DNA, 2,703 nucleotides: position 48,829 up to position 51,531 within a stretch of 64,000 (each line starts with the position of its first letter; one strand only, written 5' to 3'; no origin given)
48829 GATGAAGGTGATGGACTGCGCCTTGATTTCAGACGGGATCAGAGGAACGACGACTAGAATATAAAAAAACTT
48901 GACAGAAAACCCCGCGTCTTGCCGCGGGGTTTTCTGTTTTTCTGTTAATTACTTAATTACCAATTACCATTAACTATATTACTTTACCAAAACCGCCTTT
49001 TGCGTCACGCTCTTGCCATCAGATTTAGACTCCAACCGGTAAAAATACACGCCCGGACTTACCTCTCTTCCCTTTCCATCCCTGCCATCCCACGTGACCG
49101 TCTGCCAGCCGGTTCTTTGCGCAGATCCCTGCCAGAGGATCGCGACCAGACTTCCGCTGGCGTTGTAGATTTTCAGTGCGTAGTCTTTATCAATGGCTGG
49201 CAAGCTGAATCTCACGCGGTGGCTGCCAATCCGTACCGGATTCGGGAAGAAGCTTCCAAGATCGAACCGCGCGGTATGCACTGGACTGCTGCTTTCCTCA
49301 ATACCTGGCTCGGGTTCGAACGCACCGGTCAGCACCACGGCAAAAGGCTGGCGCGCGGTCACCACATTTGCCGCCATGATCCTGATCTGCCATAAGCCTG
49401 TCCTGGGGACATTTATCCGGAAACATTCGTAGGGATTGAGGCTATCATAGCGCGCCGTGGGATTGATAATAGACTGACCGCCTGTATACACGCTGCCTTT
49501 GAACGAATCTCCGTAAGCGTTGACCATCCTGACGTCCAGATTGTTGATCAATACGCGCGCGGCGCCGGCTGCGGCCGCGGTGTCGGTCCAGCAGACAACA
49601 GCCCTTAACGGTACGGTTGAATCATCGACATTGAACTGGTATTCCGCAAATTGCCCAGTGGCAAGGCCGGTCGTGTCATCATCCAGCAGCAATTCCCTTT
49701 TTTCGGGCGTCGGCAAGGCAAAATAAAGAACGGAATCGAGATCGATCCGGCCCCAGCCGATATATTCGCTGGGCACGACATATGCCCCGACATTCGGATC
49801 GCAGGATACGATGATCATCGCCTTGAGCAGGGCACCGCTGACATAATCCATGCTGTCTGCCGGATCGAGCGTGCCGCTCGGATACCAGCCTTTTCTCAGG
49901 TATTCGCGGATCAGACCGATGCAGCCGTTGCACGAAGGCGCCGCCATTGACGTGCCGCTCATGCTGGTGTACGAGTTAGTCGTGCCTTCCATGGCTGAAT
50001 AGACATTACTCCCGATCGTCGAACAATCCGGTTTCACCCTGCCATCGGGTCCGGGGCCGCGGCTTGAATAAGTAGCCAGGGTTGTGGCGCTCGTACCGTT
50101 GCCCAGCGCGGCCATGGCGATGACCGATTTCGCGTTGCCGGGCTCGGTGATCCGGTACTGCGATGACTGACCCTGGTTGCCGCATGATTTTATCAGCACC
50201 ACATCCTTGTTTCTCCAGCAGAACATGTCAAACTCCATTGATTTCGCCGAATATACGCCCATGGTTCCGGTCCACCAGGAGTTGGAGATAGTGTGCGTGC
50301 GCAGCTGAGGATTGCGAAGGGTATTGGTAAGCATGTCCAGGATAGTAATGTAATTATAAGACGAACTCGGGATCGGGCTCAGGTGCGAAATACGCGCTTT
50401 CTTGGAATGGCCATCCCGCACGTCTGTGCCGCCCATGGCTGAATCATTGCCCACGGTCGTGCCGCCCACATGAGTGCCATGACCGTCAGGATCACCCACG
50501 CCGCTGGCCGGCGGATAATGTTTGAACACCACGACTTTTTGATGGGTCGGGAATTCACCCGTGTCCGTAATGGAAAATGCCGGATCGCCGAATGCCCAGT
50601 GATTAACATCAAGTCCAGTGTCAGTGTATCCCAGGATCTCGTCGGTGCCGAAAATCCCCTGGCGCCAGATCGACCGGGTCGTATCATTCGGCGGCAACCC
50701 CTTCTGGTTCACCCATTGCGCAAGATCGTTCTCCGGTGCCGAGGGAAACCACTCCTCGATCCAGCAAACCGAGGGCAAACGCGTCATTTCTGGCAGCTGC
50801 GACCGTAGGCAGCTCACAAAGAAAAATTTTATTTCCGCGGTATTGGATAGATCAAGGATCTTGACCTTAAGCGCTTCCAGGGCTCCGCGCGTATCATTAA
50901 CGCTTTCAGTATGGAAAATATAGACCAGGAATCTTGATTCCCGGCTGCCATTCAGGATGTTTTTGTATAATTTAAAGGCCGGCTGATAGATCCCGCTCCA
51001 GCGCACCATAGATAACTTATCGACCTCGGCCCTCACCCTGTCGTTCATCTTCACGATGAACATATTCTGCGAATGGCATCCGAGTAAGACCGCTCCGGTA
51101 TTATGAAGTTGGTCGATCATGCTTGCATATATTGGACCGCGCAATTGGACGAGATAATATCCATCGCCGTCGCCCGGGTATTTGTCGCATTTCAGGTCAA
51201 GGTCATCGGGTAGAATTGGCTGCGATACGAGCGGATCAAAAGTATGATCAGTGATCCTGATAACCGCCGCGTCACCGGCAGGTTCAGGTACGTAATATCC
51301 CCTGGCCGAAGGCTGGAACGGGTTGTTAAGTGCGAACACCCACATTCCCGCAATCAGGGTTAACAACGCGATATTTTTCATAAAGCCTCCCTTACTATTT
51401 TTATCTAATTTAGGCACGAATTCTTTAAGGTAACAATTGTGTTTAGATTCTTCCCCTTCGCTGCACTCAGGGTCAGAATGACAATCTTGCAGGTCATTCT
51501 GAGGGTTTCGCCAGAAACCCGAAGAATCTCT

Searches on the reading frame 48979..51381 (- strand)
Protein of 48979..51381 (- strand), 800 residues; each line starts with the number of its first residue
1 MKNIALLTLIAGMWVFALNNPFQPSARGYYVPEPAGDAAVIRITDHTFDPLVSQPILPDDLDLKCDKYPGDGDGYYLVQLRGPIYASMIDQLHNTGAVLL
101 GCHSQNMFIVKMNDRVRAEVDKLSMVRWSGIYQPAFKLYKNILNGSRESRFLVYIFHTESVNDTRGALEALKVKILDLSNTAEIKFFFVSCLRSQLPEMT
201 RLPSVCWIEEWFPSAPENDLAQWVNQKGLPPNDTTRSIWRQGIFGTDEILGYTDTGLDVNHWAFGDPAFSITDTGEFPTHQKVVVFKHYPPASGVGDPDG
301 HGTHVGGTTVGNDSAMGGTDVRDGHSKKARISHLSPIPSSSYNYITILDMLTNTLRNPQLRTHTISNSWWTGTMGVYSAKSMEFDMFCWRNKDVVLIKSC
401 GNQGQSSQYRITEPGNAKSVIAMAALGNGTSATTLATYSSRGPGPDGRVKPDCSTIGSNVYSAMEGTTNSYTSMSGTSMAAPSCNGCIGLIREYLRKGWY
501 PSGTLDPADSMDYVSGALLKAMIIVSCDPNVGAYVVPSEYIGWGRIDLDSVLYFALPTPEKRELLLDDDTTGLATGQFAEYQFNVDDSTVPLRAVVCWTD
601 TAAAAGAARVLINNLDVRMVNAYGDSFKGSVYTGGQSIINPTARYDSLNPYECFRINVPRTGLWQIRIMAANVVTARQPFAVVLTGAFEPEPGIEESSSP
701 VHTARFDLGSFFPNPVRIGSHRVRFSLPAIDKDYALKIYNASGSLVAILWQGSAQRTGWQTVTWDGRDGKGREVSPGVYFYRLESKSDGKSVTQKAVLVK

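Call 3: search_protein_families(library=pfam, proteins=[window:48979-51381:-], max_evalue=0.1)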
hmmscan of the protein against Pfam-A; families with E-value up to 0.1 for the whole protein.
window:48979-51381:- (800 aa): 4 families
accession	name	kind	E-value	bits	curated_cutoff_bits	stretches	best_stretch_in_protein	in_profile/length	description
PF00082.27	Peptidase_S8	-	1.6e-24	87.2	21.8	1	249-527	5-273/288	Subtilase family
PF13860.13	FlgD_ig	-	4.7e-07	30.1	27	1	723-788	14-78/79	FlgD Ig-like domain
PF13585.12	CHU_C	-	0.0001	22.8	27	1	732-792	27-79/86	CHU_C Type IX secretion signal domain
PF18962.6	Por_Secre_tail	-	0.023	15.4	27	0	712-789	2-68/75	Secretion system C-terminal sorting domain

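Call 6: search_protein_families(library=ncbifam, proteins=[window:48979-51381:-], max_evalue=0.1)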
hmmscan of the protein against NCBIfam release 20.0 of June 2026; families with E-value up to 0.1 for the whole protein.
window:48979-51381:- (800 aa): 16 families
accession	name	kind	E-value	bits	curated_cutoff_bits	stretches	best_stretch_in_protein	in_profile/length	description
NF040553.1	SGO_0316_fam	subfamily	8.4e-08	30.3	1400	1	432-497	650-713/1486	SGO_0316/SGO_0317 family LPXTG-anchored serine peptidase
NF040809.1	germ_prot_CspBA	exception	3.6e-07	28.2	1250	1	409-552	394-522/1099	bifunctional germination protease/germinant receptor pseudoprotease CspBA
TIGR03921.1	T7SS_mycosin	equivalog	3.9e-07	29.5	278.75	1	391-494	147-246/353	type VII secretion-associated serine protease mycosin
NF033707.1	T9SS_sortase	equivalog_domain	3.4e-06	25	420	1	712-793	1002-1087/1095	type IX secretion system sortase PorU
TIGR04183.1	Por_Secre_tail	domain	4e-06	26.7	23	1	712-796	2-69/72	T9SS type A sorting domain-containing protein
NF052228.1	T9SS_PorZ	equivalog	7.6e-06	24.6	260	1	711-799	675-756/757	type IX secretion system anionic LPS delivery protein PorZ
NF040808.2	CspC_non_triad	exception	1.6e-05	23.5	675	1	363-550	375-547/556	bile acid germinant receptor pseudoprotease CspC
NF005176.1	PRK06655.1-1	equivalog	4.5e-05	23.5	230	1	732-796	97-160/197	flagellar hook assembly protein FlgD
NF033595.1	denti_PrtP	equivalog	0.00056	18.6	300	1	455-489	416-454/606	dentilisin complex serine proteinase subunit PrtP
NF009453.0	PRK12813.1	equivalog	0.0011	18.5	264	1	755-797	143-185/223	flagellar basal body rod modification protein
NF009276.0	PRK12633.1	equivalog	0.0015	18.3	383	1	708-792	105-189/234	flagellar basal body rod modification protein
NF042956.1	IteS_antiphage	equivalog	0.0045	15.3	900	1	406-482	408-499/747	S8 family anti-phage peptidase IteS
NF009452.0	PRK12812.1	equivalog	0.0068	15.7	258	1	733-793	153-215/289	flagellar basal body rod modification protein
NF051851.1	AtpSerPepEprS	equivalog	0.0099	13.9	1700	0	454-494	282-320/988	autotransporter serine peptidase EprS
NF053608.1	Lsa66_OmpA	equivalog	0.01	14.3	700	1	761-791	204-234/581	fibronectin-binding adhesin Lsa66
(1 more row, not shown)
